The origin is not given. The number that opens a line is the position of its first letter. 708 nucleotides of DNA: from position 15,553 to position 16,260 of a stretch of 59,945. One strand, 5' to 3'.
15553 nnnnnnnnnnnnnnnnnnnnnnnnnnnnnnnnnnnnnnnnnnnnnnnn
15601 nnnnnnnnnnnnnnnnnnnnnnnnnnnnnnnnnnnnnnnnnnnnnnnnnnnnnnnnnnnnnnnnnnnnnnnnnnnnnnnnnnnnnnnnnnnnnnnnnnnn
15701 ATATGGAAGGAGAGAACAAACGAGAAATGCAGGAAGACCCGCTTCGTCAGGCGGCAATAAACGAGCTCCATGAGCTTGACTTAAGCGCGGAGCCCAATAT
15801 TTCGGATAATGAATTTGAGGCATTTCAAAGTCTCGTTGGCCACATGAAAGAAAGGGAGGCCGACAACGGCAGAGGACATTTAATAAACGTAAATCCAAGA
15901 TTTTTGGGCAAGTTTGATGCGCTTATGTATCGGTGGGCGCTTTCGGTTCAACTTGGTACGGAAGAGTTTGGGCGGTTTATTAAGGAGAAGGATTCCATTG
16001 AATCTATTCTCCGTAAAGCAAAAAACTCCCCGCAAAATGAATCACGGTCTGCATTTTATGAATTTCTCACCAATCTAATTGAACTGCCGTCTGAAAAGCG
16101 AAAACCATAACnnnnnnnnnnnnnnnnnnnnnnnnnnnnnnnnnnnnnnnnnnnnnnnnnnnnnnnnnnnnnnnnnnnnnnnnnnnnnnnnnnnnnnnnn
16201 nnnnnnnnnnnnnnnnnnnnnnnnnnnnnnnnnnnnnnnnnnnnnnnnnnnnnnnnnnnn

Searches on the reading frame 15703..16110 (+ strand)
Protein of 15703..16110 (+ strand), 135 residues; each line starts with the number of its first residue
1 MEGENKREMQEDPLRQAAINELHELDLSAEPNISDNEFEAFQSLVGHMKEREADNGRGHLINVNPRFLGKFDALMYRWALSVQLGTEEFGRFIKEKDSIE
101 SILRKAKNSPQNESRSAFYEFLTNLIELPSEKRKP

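Call 3: search_protein_families(library=pfam, proteins=[window:15703-16110:+], max_evalue=0.01)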
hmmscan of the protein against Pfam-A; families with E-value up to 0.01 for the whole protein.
window:15703-16110:+ (135 aa): 0 families

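Call 66: search_protein_families(library=ncbifam, proteins=[window:15703-16110:+], max_evalue=0.01)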
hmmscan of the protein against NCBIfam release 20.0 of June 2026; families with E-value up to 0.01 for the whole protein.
window:15703-16110:+ (135 aa): 0 families
